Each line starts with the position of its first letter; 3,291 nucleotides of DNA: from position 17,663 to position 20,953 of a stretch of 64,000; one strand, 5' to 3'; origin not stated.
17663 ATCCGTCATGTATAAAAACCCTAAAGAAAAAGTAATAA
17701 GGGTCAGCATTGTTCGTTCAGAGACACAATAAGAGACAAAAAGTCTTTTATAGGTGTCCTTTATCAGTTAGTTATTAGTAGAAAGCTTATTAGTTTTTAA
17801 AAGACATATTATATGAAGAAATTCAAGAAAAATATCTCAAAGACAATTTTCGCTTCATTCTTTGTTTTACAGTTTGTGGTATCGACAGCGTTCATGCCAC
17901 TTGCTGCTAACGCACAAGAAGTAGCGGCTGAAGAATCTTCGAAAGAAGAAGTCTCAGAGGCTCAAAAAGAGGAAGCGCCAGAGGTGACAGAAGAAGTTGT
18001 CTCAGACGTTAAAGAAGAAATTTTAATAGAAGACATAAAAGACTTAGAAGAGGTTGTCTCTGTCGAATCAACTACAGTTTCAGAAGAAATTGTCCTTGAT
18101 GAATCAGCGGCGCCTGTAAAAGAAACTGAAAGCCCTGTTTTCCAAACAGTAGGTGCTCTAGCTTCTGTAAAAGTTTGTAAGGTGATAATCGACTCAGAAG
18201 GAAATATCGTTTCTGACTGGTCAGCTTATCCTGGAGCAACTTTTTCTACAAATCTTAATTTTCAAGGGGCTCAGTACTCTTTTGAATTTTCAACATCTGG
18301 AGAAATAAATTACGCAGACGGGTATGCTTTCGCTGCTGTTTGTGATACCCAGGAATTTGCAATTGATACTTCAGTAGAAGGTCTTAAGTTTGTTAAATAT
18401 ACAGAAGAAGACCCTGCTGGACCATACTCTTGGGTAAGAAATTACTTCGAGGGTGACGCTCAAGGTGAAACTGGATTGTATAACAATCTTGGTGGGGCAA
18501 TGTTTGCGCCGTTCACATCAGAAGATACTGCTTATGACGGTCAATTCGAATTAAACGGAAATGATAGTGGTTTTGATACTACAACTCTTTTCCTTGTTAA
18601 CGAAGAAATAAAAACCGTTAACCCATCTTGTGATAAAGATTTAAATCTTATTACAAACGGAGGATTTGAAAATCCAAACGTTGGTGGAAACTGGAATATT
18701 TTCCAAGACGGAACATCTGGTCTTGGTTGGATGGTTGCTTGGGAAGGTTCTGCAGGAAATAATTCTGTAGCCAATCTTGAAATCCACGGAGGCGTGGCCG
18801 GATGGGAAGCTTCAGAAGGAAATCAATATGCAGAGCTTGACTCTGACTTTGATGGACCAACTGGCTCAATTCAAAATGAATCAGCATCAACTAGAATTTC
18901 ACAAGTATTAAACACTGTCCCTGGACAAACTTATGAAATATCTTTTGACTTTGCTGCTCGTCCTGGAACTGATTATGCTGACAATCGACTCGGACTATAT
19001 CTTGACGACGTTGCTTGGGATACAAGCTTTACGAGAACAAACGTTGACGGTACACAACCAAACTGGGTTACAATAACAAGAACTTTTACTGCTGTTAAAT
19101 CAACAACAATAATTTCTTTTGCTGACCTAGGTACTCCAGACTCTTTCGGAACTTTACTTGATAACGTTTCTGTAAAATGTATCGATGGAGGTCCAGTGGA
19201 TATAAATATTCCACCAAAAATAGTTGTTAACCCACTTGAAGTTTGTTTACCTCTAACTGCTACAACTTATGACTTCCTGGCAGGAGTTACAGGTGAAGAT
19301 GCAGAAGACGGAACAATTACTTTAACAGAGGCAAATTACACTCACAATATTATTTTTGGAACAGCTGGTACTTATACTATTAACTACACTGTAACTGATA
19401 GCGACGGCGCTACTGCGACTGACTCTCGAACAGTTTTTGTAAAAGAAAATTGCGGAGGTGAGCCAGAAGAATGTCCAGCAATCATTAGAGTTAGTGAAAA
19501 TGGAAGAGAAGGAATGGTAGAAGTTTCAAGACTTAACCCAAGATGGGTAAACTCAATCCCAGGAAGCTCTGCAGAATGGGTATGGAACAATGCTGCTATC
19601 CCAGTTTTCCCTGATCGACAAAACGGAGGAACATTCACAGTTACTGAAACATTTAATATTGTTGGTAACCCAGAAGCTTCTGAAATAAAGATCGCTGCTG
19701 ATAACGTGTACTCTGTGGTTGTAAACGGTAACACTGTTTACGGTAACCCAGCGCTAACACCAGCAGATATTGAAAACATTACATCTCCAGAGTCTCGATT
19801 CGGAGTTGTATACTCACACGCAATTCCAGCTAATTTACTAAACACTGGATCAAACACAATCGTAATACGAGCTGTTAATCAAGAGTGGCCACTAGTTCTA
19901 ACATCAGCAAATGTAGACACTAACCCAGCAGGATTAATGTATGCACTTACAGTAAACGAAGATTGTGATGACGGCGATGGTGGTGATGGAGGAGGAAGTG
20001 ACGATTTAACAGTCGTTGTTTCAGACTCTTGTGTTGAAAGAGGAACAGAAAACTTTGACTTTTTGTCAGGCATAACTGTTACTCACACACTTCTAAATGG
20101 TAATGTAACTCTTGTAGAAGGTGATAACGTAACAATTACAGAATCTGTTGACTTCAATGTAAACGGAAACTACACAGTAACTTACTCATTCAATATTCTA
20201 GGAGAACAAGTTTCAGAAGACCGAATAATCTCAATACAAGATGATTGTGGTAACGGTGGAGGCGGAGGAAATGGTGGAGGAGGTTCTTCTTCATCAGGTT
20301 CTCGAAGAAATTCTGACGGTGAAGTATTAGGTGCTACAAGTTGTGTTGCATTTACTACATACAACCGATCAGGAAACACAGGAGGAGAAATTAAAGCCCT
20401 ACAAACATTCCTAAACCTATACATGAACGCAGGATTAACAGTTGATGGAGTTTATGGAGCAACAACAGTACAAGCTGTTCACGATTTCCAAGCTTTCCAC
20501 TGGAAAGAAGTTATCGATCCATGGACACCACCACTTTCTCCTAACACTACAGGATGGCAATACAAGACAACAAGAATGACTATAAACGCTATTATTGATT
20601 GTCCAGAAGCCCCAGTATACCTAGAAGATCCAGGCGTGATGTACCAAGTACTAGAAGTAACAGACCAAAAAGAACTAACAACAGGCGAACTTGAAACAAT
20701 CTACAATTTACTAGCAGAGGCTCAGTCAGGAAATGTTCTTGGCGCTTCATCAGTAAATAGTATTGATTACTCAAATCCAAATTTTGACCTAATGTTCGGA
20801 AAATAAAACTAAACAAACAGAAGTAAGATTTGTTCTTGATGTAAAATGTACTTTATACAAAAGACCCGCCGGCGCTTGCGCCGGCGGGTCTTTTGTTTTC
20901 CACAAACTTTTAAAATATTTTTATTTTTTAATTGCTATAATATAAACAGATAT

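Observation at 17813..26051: Paralogous pair of DUF642-like surface proteins flanking the CAP-domain gene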

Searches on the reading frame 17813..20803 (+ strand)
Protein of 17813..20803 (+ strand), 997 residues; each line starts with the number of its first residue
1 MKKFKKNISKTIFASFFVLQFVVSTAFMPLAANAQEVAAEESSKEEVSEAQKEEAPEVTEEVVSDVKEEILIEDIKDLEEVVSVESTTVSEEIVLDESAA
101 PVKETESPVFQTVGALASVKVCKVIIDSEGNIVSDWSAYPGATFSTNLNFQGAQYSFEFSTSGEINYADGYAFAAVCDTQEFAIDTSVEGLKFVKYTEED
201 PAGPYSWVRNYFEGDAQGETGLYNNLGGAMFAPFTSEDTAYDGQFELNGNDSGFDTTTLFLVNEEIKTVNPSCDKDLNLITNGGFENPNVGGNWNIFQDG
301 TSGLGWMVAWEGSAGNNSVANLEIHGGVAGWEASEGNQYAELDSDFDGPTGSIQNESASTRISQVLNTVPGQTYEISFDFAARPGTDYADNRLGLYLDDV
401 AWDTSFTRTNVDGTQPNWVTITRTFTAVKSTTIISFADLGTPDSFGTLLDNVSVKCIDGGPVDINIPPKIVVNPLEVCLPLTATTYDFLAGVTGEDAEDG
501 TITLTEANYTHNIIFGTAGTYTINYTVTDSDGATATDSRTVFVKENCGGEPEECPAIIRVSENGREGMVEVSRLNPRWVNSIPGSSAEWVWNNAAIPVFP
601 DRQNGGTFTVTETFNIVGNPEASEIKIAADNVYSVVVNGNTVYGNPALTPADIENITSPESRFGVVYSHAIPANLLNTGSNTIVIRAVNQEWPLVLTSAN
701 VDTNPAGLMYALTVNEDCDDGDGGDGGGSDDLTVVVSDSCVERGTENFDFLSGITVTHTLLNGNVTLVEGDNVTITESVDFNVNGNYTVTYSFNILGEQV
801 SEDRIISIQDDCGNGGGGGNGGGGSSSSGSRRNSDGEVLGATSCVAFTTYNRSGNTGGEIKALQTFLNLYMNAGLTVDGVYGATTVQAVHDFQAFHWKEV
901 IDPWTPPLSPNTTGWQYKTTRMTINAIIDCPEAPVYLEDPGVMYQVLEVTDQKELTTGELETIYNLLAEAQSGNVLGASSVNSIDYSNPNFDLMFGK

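Call 4: search_protein_families(library=pfam, proteins=[window:17813-20803:+], max_evalue=0.1)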
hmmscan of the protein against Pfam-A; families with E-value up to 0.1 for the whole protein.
window:17813-20803:+ (997 aa): 11 families
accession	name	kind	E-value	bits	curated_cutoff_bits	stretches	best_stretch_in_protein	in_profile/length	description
PF16403.11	Bact_surface_Ig-like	-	2.9e-11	43.7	27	2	490-543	20-71/71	Bacterial surface protein, Ig-like domain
PF01471.23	PG_binding_1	-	2.4e-06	28.1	23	1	857-896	2-41/57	Putative peptidoglycan binding domain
PF04862.18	DUF642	-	1.3e-05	25.5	27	1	357-455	63-157/157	Protein of unknown function (DUF642)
PF07523.18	Big_3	-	0.00024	21.7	21.2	1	751-794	16-58/68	Bacterial Ig-like domain (group 3)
PF18981.6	InlK_D3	-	0.00044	20.7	25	1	483-537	17-68/75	Internalin K domain (D3/D4)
PF18911.6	PKD_4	-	0.0018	18.7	27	1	498-541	42-83/85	PKD domain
PF22352.2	K319L-like_PKD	-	0.003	18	27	1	505-543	47-84/84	K319L-like, PKD domain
PF17963.7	Big_9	-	0.0042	18.4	23.6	1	492-540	40-87/89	Bacterial Ig domain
PF00801.26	PKD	-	0.015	15.7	23.5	1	496-540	35-78/80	PKD domain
PF04234.18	CopC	-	0.016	16.6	23.3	0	509-538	58-87/92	CopC domain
PF14683.12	CBM-like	-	0.055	13.8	27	0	630-688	79-143/160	Polysaccharide lyase family 4, domain III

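Call 46: find_encoding_contigs(protein=window:17813-20803:+, flank=2000, max_places=3)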
Protein window:17813-20803:+ (997 aa): 1 contig read that carries it; 1 place shown.
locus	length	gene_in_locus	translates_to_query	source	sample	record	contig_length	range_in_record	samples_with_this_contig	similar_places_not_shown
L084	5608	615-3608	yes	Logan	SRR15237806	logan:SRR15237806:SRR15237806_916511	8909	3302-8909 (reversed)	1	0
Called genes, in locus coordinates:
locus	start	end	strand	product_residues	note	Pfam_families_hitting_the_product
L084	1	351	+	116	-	?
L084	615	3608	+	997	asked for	-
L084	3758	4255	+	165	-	PF01471:PG_binding_1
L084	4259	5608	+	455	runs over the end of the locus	PF00041:fn3, PF16656:Pur_ac_phosph_N (weak)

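Call 56: search_protein_families(library=ncbifam, proteins=[window:17813-20803:+], max_evalue=0.01)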
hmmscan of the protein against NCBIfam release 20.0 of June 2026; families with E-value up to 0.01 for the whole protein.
window:17813-20803:+ (997 aa): 2 families
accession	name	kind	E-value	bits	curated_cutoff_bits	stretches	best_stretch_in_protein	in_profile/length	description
TIGR04362.1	choice_anch_C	subfamily_domain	6.2e-17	62.3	120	1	278-454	1-157/157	choice-of-anchor C family protein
TIGR02869.1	spore_SleB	equivalog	0.0097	15.8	236.5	0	850-894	6-50/201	spore cortex-lytic enzyme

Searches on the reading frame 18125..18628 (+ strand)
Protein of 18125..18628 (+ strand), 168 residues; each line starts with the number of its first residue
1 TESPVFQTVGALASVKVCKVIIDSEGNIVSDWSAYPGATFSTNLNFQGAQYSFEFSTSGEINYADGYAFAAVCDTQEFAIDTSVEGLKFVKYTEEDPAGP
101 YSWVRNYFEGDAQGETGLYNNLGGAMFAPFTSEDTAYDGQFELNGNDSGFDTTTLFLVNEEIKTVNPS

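Call 67: search_protein_families(library=pfam, proteins=[window:18125-18628:+], max_evalue=10)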
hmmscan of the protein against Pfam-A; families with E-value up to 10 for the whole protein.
window:18125-18628:+ (168 aa): 0 families

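Call 69: search_solved_structures(query=window:18158-18628:+, max_evalue=10, show_alignments=1)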
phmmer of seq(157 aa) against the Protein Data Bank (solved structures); distinct sequences matched with E-value up to 10: 0.
